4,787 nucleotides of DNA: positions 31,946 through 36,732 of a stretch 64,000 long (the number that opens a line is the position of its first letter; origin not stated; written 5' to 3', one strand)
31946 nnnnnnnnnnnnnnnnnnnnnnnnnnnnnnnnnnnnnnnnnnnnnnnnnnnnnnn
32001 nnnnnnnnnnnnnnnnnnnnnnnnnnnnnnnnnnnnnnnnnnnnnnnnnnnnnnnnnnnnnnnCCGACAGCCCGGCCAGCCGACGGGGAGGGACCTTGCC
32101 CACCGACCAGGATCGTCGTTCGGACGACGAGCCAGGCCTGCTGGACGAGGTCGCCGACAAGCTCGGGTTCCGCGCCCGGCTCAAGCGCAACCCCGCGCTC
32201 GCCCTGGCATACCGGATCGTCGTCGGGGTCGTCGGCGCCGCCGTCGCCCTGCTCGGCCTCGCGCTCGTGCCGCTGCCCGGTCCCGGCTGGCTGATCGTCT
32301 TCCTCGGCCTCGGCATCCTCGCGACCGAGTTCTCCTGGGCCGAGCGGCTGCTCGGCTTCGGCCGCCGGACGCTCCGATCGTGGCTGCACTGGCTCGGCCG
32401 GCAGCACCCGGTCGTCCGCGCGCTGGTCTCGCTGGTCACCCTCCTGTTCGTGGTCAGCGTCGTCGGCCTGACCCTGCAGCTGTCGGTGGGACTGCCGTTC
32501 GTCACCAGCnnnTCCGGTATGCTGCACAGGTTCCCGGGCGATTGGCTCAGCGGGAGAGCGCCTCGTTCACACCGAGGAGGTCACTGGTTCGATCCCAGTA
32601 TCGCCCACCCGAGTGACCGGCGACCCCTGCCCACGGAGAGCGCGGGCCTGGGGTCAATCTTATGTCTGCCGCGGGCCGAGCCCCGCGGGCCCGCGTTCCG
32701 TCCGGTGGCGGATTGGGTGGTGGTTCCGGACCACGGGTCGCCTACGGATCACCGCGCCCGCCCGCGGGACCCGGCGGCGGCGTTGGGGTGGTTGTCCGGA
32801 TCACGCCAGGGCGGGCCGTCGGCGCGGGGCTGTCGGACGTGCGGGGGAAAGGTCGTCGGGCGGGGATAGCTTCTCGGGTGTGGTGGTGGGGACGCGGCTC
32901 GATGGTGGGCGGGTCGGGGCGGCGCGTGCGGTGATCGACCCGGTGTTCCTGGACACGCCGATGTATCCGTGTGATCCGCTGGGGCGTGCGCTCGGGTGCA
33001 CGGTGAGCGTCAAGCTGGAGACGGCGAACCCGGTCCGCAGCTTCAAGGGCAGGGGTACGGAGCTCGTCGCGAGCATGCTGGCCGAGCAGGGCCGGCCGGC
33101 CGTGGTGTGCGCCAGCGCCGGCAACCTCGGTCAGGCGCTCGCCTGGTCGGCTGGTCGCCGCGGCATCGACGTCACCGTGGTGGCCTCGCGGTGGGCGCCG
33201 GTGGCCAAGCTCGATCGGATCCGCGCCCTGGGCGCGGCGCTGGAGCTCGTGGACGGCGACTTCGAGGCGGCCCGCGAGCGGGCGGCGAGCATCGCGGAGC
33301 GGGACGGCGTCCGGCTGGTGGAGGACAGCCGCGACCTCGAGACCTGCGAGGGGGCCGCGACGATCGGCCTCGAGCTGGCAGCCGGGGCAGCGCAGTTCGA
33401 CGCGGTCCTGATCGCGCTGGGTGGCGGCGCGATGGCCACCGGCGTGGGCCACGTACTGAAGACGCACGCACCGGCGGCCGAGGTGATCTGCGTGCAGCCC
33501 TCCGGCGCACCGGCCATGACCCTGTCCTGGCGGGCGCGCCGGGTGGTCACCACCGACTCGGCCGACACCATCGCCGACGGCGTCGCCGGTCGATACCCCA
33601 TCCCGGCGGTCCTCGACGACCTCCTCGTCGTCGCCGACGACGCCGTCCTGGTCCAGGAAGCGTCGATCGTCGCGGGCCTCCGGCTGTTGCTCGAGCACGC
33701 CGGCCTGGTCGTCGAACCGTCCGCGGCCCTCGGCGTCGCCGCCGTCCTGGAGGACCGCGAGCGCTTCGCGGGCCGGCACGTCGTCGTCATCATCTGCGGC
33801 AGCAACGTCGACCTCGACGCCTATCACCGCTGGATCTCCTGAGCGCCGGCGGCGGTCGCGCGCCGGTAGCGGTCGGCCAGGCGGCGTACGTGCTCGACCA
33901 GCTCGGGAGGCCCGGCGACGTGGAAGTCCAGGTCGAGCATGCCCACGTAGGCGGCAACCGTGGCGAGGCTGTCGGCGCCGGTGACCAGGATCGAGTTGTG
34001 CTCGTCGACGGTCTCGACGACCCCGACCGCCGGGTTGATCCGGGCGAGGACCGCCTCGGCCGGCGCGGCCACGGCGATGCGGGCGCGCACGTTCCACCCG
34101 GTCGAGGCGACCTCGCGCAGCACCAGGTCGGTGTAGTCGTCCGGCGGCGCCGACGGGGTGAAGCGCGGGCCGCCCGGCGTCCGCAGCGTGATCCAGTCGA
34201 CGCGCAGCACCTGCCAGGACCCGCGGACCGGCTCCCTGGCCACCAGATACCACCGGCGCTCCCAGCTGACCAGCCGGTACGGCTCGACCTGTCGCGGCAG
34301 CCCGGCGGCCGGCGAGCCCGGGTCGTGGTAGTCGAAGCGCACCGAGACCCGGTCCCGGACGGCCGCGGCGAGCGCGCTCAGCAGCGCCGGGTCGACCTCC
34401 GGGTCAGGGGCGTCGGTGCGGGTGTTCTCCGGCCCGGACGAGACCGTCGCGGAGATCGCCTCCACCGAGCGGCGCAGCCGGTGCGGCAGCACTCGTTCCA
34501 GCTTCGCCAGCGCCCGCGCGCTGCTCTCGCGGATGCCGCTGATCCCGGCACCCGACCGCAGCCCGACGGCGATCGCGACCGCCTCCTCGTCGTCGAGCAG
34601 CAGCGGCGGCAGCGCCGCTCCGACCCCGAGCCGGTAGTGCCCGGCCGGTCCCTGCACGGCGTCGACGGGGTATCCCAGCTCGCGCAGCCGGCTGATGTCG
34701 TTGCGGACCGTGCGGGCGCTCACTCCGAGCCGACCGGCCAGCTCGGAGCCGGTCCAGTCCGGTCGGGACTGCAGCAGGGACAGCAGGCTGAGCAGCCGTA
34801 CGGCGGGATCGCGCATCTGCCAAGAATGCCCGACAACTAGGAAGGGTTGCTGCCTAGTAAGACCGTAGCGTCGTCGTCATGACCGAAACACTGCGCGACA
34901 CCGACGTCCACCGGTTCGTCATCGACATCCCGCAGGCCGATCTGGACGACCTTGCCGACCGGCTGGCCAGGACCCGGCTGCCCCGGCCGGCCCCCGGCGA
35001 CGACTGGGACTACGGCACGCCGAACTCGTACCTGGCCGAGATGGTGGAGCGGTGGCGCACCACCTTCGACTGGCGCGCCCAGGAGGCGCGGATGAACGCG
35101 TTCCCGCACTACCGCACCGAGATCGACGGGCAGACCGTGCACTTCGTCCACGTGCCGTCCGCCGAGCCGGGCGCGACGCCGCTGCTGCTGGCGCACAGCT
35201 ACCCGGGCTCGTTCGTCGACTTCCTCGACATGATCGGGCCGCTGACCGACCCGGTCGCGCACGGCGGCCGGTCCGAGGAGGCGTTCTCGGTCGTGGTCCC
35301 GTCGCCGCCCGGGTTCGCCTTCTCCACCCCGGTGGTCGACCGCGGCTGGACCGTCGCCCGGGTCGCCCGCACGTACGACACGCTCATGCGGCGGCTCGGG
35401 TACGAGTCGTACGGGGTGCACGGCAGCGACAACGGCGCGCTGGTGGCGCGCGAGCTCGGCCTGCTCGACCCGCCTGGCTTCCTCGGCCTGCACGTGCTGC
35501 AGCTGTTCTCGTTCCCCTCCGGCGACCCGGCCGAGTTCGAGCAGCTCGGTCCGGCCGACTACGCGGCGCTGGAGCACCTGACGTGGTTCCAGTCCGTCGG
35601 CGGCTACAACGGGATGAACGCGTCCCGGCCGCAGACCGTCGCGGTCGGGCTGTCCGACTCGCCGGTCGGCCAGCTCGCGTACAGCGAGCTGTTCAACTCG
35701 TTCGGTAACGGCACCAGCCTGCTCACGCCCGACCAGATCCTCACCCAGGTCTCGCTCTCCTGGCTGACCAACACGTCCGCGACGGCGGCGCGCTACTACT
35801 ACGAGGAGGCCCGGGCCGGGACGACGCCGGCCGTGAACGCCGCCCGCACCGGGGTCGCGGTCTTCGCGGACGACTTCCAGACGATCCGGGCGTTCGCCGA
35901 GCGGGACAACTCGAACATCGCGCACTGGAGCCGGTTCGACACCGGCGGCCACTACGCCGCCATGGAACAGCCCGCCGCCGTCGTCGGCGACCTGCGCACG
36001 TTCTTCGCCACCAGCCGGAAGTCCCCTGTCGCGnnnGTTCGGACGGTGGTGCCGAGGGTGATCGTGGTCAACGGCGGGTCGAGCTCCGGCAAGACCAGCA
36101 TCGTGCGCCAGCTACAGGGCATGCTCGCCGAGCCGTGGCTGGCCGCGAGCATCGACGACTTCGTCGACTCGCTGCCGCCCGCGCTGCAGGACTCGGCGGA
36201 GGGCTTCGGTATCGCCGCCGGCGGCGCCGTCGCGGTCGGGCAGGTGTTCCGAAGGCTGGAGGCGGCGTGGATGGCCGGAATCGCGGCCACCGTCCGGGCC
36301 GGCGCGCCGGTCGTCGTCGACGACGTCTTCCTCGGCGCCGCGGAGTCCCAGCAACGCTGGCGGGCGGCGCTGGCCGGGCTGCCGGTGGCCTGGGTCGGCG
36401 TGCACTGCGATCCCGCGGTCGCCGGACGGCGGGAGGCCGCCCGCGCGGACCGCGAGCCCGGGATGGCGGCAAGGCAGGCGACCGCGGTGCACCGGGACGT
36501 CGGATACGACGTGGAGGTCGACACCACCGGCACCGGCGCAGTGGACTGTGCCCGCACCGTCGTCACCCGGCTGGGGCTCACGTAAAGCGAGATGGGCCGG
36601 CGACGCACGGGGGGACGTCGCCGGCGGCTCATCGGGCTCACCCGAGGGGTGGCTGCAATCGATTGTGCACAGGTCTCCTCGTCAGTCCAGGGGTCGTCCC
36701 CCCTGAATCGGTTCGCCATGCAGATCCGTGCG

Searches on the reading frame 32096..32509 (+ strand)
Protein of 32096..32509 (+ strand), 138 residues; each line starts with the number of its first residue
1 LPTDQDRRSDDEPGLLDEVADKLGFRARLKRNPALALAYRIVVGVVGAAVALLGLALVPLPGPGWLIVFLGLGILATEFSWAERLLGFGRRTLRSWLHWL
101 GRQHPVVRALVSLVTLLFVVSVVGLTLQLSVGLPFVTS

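Call 71: search_protein_families(library=pfam, proteins=[window:32096-32509:+], max_evalue=0.00001)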
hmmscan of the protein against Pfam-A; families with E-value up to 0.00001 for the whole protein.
window:32096-32509:+ (138 aa): 1 family
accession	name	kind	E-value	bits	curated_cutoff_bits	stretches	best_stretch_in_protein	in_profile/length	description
PF09656.15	PGPGW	-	2.5e-21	75.4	23.3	1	40-91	1-52/53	Putative transmembrane protein (PGPGW)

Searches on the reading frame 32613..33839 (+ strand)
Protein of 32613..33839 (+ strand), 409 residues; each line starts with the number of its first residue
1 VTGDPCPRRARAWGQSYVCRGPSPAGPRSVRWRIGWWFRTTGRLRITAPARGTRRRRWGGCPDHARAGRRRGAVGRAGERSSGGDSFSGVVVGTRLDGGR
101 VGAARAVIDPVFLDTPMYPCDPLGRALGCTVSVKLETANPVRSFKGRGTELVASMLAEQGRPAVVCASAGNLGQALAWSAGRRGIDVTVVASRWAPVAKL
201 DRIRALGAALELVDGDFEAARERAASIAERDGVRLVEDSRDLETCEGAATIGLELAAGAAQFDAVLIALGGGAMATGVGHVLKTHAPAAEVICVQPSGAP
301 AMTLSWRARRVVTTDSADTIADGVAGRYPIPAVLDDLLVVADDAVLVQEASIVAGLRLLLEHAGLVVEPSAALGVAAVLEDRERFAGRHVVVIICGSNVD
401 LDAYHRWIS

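Call 71: search_protein_families(library=pfam, proteins=[window:32613-33839:+], max_evalue=0.00001)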
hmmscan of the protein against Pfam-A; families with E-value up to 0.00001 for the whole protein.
window:32613-33839:+ (409 aa): 1 family
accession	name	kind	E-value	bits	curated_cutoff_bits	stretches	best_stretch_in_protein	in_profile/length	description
PF00291.31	PALP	-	2e-69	234.6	35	1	112-396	5-295/295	Pyridoxal-phosphate dependent enzyme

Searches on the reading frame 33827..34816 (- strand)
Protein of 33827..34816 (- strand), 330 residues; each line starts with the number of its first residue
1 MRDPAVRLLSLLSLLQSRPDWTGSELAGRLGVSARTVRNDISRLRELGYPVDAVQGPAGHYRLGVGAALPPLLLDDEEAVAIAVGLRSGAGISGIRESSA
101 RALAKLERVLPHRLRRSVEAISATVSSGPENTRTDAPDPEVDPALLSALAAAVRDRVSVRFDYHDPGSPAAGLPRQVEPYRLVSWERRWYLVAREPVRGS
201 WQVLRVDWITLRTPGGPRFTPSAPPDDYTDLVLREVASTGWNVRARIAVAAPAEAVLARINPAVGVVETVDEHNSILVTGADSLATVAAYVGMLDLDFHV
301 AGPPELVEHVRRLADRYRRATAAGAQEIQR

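Call 71: search_protein_families(library=pfam, proteins=[window:33827-34816:-], max_evalue=0.00001)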
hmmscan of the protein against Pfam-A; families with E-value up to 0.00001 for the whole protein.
window:33827-34816:- (330 aa): 4 families
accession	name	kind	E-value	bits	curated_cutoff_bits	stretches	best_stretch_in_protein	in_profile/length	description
PF13280.12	WYL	-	3.2e-17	62.7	21.8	1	145-210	2-66/70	WYL domain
PF08279.18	HTH_11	-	7.9e-17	61.3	25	1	7-61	1-54/55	HTH domain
PF19187.6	HTH_PafC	-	1.8e-08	34.7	32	0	6-50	4-48/115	PafC helix-turn-helix domain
PF25583.1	WCX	-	6.5e-06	26.8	23.9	0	242-316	2-74/76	WCX domain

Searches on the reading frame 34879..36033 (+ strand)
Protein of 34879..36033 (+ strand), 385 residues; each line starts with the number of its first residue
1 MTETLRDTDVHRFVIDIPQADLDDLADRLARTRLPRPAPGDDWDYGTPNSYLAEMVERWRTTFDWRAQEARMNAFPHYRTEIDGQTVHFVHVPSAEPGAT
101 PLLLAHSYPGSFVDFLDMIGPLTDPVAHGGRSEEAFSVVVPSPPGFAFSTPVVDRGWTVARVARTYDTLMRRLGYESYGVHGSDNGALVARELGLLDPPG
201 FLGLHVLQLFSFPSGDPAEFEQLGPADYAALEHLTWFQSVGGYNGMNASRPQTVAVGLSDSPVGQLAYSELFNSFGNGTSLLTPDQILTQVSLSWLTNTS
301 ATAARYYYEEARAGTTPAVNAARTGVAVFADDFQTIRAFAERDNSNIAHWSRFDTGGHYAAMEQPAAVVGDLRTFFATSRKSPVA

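Call 71: search_protein_families(library=pfam, proteins=[window:34879-36033:+], max_evalue=0.00001)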
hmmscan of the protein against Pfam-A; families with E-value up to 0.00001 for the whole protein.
window:34879-36033:+ (385 aa): 2 families
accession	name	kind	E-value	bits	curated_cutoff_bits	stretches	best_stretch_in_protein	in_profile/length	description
PF06441.18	EHN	-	4.1e-37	127.1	22.8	1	11-115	2-107/107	Epoxide hydrolase N terminus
PF00561.26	Abhydrolase_1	-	8.9e-06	26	25.8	0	101-206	2-99/245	alpha/beta hydrolase fold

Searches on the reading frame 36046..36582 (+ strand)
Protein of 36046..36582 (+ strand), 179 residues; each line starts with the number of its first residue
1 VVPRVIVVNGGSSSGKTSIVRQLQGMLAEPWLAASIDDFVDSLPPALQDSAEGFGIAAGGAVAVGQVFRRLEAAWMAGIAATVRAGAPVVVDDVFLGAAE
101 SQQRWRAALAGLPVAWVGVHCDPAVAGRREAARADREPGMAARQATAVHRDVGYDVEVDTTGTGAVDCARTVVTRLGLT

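Call 71: search_protein_families(library=pfam, proteins=[window:36046-36582:+], max_evalue=0.00001)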
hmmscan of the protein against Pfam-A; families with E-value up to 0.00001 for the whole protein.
window:36046-36582:+ (179 aa): 2 families
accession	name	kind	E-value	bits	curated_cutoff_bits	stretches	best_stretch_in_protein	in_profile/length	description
PF07931.18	CPT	-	5.8e-55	186.2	22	1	4-175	2-170/172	Chloramphenicol phosphotransferase-like protein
PF13671.12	AAA_33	-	1.1e-09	39.1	27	1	5-138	1-123/143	AAA domain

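Call 88: search_protein_families(library=ncbifam, proteins=[window:36046-36582:+], max_evalue=0.00001)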
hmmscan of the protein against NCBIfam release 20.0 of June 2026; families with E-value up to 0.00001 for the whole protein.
window:36046-36582:+ (179 aa): 1 family
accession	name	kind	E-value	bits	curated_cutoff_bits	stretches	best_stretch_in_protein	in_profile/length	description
NF033114.1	phos_trans_CPT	equivalog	1.1e-73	246.6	250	1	6-175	1-170/171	chloramphenicol phosphotransferase CPT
